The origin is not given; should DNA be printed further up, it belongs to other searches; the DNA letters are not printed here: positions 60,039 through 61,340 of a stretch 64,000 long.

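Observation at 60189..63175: Tandem paralogs of an uncharacterised ~340-aa protein, followed by an overlapping ANT(4')/Lnu-like nucleotidyltransferase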

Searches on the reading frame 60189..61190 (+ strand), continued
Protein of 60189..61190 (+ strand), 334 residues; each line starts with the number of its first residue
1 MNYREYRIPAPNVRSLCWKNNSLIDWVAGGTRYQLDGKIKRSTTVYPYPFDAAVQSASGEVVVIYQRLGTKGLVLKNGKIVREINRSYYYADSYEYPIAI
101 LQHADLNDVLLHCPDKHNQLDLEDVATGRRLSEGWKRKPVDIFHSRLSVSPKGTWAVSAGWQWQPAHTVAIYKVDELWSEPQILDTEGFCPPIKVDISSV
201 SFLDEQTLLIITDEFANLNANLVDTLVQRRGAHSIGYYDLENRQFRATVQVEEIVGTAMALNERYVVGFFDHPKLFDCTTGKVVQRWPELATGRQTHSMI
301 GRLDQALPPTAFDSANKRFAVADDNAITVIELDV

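Call 61: search_protein_representatives(alignment_id=A1)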
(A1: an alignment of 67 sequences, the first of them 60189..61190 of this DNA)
Query: 67 sequences, 331 profile positions. Proteins with E-value up to 0.001 (for the whole library): 1308; up to 1e-10: 907; up to 1e-30: 375. The best 150 are listed.
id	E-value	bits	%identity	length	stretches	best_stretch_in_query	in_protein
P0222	1.4e-140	484.6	-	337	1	2-329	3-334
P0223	1.1e-128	445.4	-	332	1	5-330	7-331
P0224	6.6e-128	442.9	-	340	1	11-329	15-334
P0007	7.5e-126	436.2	-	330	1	1-330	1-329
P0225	4.0e-125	433.8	-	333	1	1-329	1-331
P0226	3.2e-123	427.5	-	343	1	12-329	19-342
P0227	4.3e-123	427.1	-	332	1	1-328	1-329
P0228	6.7e-123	426.5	-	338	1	6-330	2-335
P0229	1.0e-122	425.8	-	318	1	11-329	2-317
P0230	2.4e-122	424.7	-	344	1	4-330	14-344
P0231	6.1e-122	423.3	-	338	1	6-329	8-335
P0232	9.8e-122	422.6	-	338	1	3-330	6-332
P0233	1.6e-121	421.9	-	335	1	3-329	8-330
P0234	3.4e-121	420.9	-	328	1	5-329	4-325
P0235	3.2e-120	417.6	-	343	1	7-330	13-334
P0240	4.0e-117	407.5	-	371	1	11-330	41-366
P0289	2.9e-101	355.4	-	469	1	7-330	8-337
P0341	2.2e-91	322.9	-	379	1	14-299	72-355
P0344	1.0e-90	320.7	-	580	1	4-294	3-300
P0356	1.6e-87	310.2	-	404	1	2-329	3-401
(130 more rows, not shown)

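Call 62: search_protein_families(library=pfam, proteins=[P0289, P0344, P0356, P0240, P0341], max_evalue=0.01)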
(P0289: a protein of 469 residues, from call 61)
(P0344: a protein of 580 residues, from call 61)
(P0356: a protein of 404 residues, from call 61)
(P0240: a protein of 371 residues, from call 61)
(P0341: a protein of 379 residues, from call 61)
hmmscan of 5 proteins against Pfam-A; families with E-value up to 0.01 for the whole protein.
P0289 (469 aa): 0 families

P0344 (580 aa): 0 families

P0356 (404 aa): 0 families

P0240 (371 aa): 0 families

P0341 (379 aa): 0 families

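Call 67: search_protein_families(library=pfam, alignment_id=A4, max_evalue=0.00001)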
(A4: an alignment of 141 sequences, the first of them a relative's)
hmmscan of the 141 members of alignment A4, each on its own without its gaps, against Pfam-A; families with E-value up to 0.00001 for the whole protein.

A. member 1, L005:1645-2994:+ (450 aa): 6 families
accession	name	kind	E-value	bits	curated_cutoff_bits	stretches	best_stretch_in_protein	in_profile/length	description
PF02518.31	HATPase_c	-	7.9e-29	100.8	26.4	1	344-450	1-105/111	Histidine kinase-, DNA gyrase B-, and HSP90-like ATPase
PF00512.31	HisKA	-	1.9e-15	57.1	26.9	1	231-300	2-66/66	His Kinase A (phospho-acceptor) domain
PF13426.13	PAS_9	-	9.6e-15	55.2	27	1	94-196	3-103/103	PAS domain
PF00989.32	PAS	-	9.5e-14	51.8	22.6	1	94-193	13-112/113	PAS fold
PF08448.16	PAS_4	-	5.9e-11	43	23.1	1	94-198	7-109/110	PAS fold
PF08447.18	PAS_3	-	6e-08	33.3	25.6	1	105-190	2-88/89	PAS fold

B. families by the number of members that match (of 141 scanned): 120 families (the first 25 are shown)
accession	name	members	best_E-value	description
PF08241.18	Methyltransf_11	3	3.3e-16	Methyltransferase domain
PF13649.12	Methyltransf_25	3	5.5e-16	Methyltransferase domain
PF08242.18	Methyltransf_12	3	4.9e-12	Methyltransferase domain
PF00248.27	Aldo_ket_red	2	2.8e-53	Aldo/keto reductase family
PF00005.33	ABC_tran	2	4e-35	ABC transporter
PF05685.18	Uma2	2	2.9e-29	Putative restriction endonuclease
PF02518.31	HATPase_c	2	7.9e-29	Histidine kinase-, DNA gyrase B-, and HSP90-like ATPase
PF13847.12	Methyltransf_31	2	2.4e-28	Methyltransferase domain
PF13620.12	CarboxypepD_reg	2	3.2e-18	Carboxypeptidase regulatory-like domain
PF01636.29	APH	2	6.2e-12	Phosphotransferase enzyme family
PF01209.24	Ubie_methyltran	2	1.1e-11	ubiE/COQ5 methyltransferase family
PF13489.12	Methyltransf_23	2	4.7e-11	Methyltransferase domain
PF01411.24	tRNA-synt_2c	2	2.6e-09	tRNA synthetases class II (A)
PF00149.33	Metallophos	2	4.9e-09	Calcineurin-like phosphoesterase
PF07973.19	tRNA_SAD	2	1.1e-08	Threonyl and Alanyl tRNA synthetase second additional domain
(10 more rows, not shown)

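Call 70: search_protein_families(library=pfam, alignment_id=A5, max_evalue=0.00001)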
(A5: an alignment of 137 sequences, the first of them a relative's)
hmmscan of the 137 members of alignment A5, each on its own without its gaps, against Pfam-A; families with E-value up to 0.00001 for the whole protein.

A. member 1, L005:4816-5493:+ (226 aa): 0 families

B. families by the number of members that match (of 137 scanned): 113 families (the first 25 are shown)
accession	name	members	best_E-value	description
PF12146.15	Hydrolase_4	4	1.8e-10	Serine aminopeptidase, S33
PF07690.21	MFS_1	3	4.9e-52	Major Facilitator Superfamily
PF00756.26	Esterase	3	7e-29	Putative esterase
PF00310.26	GATase_2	2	1.6e-170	Glutamine amidotransferases class-II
PF08819.17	DUF1802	2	5e-53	Domain of unknown function (DUF1802)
PF13646.12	HEAT_2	2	1e-18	HEAT repeats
PF00583.31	Acetyltransf_1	2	2.5e-17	Acetyltransferase (GNAT) family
PF13508.13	Acetyltransf_7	2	4.8e-15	Acetyltransferase (GNAT) domain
PF00083.30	Sugar_tr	2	3.3e-13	Sugar (and other) transporter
PF13673.13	Acetyltransf_10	2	8.7e-11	Acetyltransferase (GNAT) domain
PF08445.16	FR47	2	4e-10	FR47-like protein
PF13401.12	AAA_22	2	2.1e-07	AAA domain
PF13302.13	Acetyltransf_3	2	1.2e-06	Acetyltransferase (GNAT) domain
PF00375.23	SDF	1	9.5e-108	Sodium:dicarboxylate symporter family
PF01053.26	Cys_Met_Meta_PP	1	8.2e-101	Cys/Met metabolism PLP-dependent enzyme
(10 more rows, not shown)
